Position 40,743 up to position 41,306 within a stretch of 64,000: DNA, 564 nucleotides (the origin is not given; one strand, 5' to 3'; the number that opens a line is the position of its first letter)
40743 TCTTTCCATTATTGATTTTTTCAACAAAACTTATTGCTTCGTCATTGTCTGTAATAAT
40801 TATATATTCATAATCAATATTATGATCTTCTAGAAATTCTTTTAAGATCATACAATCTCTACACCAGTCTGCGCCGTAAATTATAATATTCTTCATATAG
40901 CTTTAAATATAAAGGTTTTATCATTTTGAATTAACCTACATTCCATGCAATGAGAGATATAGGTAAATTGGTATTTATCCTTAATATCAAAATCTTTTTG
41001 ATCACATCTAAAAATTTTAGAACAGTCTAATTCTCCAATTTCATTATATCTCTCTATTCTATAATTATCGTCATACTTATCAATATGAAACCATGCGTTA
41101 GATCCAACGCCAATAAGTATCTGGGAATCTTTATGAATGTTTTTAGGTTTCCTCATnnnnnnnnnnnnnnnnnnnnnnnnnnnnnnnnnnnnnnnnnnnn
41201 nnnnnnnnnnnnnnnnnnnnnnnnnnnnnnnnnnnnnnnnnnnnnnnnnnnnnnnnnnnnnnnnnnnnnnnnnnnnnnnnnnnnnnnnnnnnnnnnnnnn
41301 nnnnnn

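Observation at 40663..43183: Translationally coupled four-gene operon: GAD/CSAD-like decarboxylase, LRAT-like thiol enzyme, four-Cys miniprotein, CxxC glutaredoxin-like protein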

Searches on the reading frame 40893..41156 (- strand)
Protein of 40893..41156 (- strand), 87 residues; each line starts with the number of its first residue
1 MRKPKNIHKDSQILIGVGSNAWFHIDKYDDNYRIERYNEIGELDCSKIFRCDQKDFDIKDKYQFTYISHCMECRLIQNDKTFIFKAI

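Call 3: search_protein_families(library=pfam, proteins=[window:40893-41156:-], max_evalue=1)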
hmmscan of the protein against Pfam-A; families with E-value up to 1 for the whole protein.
window:40893-41156:- (87 aa): 1 family
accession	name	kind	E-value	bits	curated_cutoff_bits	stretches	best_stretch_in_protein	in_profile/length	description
PF20405.4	DUF6695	-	1.1e-25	90.2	25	1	12-86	2-78/79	DUF6695 C-terminal domain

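Call 4: search_protein_families(library=ncbifam, proteins=[window:40893-41156:-], max_evalue=1)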
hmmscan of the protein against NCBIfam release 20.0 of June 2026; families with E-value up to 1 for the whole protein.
window:40893-41156:- (87 aa): 0 families

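Call 24: search_solved_structures(query=window:40893-41156:-, max_evalue=10)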
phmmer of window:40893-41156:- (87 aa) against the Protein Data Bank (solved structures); distinct sequences matched with E-value up to 10: 15.
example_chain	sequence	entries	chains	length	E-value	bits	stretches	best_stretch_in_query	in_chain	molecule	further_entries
2fkj_A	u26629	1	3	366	2.9e-05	27.5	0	27-57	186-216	Outer Surface Protein A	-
2oy8_A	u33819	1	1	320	0.0032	21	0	27-55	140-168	Outer surface protein A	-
2hkd_A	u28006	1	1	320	0.0055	20.3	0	29-57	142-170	Outer Surface Protein A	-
2miu_A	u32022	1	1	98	0.006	20.1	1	44-85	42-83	Four and a half LIM domains protein 2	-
2fkg_A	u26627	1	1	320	0.0066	20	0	27-58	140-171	Outer Surface Protein A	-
5z1o_A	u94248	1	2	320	0.053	17.1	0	29-68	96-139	Outer Surface Protein A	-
9jsa_A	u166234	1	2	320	0.053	17.1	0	23-55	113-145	Outer Surface Protein A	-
5ys7_A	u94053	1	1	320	0.059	17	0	24-74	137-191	Outer Surface Protein A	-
3ec5_A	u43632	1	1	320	0.062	16.9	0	24-68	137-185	Outer Surface Protein A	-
3cka_A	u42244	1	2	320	0.086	16.4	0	20-74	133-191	Outer surface protein A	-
6kk9_O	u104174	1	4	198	0.093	16.3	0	24-55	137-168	Outer Surface Protein A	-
8xwg_A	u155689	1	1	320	0.11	16.1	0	21-53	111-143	Outer Surface Protein A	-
3eex_A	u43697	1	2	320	0.21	15.2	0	25-55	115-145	Outer Surface Protein A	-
2af5_A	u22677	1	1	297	0.23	15.1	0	31-58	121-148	Engineered Outer Surface Protein A (OspA) with the inserted two beta-hairpins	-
2oy7_A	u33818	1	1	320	0.37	14.4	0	24-55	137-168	Outer surface protein A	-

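Call 32: find_homologous_proteins(query=window:40893-41156:-, max_evalue=0.001)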
Query window:40893-41156:- (87 aa): 2 proteins with E <= 0.001 among 2 candidates.
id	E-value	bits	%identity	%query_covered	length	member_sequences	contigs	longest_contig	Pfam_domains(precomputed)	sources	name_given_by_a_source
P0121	3.0e-46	173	85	100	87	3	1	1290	PF20405.5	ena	-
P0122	7.5e-27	111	54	98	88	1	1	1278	PF20405.5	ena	-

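Call 57: predict_structure(alignment_id=A3)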
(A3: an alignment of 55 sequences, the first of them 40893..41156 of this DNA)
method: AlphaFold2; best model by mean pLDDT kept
length: 87 residues; sequences in the alignment: 55
mean_pLDDT: 92.0   pTM: 0.81
mean pLDDT of the five models: 92.0, 91.5, 91.0, 91.0, 90.8
residues with pLDDT >= 90: 70; 70-90: 14; 50-70: 3; < 50: 0
segments of 3 or more residues with pLDDT < 50: none
pLDDT, mean of each block of 10 residues (from residue 1): 90 81 95 94 95 93 90 95 96
secondary structure, 60 per line:
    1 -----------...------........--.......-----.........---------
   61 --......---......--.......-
elements in order: E12-14 E21-28 E31-37 E43-51 E63-68 E72-77 E80-86

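Call 68: search_protein_families(library=padloc, proteins=[window:40893-41156:-], max_evalue=0.01)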
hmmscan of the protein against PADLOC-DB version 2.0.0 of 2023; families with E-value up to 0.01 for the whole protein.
window:40893-41156:- (87 aa): 0 families

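Call 78: search_protein_representatives(alignment_id=A4)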
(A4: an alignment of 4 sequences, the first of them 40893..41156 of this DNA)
Query: 4 sequences, 110 profile positions. Proteins with E-value up to 0.001 (for the whole library): 332; up to 1e-10: 181; up to 1e-30: 0. The best 150 are listed.
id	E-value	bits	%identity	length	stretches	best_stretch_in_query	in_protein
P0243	4.8e-29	116.8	-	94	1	2-85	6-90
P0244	1.3e-26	109.0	-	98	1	3-84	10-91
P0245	4.6e-26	107.2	-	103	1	2-87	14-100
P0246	9.5e-26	106.2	-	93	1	3-87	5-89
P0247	1.4e-25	105.6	-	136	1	3-93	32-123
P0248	2.7e-25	104.8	-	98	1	3-85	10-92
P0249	4.7e-25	104.0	-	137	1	4-91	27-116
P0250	9.5e-25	103.0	-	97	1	2-89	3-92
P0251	2.1e-24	101.9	-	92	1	3-85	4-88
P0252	7.9e-24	100.0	-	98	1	3-85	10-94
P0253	1.6e-23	99.1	-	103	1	3-86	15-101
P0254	4.1e-23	97.7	-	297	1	3-86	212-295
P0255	5.7e-23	97.3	-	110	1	3-91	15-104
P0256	1.4e-22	96.1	-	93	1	4-85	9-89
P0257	2.2e-22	95.4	-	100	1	7-85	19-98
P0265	2.3e-21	92.1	-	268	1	7-91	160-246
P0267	3.6e-21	91.5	-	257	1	3-92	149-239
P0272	2.5e-20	88.8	-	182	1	3-87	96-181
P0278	8.7e-20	87.0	-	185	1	4-89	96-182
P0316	1.0e-16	77.1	-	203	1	2-100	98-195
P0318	1.5e-16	76.6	-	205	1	3-88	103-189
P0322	2.4e-16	76.0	-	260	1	3-86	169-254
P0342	2.0e-15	73.0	-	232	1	3-86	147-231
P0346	1.2e-14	70.5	-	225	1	3-87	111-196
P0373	2.0e-13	66.6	-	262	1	6-96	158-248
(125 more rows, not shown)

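Call 79: search_protein_families(library=pfam, proteins=[P0265, P0267, P0272, P0278, P0316, P0318, P0322, P0342, P0346, P0373], max_evalue=0.001)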
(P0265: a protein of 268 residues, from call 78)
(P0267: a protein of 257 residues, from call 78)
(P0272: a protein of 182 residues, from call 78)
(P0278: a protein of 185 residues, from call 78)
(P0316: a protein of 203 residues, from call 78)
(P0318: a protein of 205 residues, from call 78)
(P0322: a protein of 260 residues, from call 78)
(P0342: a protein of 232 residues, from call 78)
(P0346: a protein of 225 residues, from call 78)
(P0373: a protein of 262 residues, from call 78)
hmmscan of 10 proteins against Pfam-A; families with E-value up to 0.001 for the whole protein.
P0265 (268 aa): 2 families
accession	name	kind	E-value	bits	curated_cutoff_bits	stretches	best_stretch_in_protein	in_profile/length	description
PF20405.4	DUF6695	-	8.9e-22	77.6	25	1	164-242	1-79/79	DUF6695 C-terminal domain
PF17293.8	Arm-DNA-bind_5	-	8.2e-12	45.9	22.6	1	8-73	2-67/87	Arm DNA-binding domain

P0267 (257 aa): 2 families
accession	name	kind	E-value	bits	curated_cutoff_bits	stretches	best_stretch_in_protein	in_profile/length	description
PF20405.4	DUF6695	-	4.6e-20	72.1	25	1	158-233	2-78/79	DUF6695 C-terminal domain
PF25218.1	TseH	-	5.4e-10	39.9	27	1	2-77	85-162/167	Type VI secretion system effector TseH-like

P0272 (182 aa): 1 family
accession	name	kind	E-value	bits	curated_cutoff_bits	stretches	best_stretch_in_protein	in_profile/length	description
PF20405.4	DUF6695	-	1.1e-22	80.5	25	1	105-180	2-78/79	DUF6695 C-terminal domain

P0278 (185 aa): 1 family
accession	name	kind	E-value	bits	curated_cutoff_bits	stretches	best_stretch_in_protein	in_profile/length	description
PF20405.4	DUF6695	-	1.3e-23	83.5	25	1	104-179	2-78/79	DUF6695 C-terminal domain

P0316 (203 aa): 2 families
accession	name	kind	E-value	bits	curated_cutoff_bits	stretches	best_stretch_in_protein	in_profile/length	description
PF20405.4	DUF6695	-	9e-15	55.2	25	1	107-180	1-77/79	DUF6695 C-terminal domain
PF25218.1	TseH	-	0.00036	20.9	27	1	4-39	127-162/167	Type VI secretion system effector TseH-like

P0318 (205 aa): 1 family
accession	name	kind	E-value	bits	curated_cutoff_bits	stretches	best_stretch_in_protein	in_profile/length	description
PF20405.4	DUF6695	-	4.4e-22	78.6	25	1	112-187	2-78/79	DUF6695 C-terminal domain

P0322 (260 aa): 2 families
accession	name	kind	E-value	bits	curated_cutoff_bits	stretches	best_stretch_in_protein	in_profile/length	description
PF20405.4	DUF6695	-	1.9e-18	67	25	1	178-253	2-77/79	DUF6695 C-terminal domain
PF25218.1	TseH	-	1.1e-05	25.9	27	1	53-104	106-158/167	Type VI secretion system effector TseH-like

P0342 (232 aa): 2 families
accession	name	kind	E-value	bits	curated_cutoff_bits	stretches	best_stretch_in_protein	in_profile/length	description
PF20405.4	DUF6695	-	3.7e-17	62.8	25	1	156-230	2-77/79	DUF6695 C-terminal domain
PF25218.1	TseH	-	1.8e-15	57.7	27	1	12-86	85-161/167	Type VI secretion system effector TseH-like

P0346 (225 aa): 2 families
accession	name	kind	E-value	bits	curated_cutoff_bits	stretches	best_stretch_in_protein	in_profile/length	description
PF20405.4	DUF6695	-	2.2e-13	50.7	25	1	120-195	2-78/79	DUF6695 C-terminal domain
PF25218.1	TseH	-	6.6e-05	23.3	27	1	8-46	120-158/167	Type VI secretion system effector TseH-like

P0373 (262 aa): 2 families
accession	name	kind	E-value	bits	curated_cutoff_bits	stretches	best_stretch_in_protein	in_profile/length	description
PF25218.1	TseH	-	1.3e-32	113.4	27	1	41-148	2-108/167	Type VI secretion system effector TseH-like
PF20405.4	DUF6695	-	1.1e-17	64.5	25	1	165-240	3-78/79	DUF6695 C-terminal domain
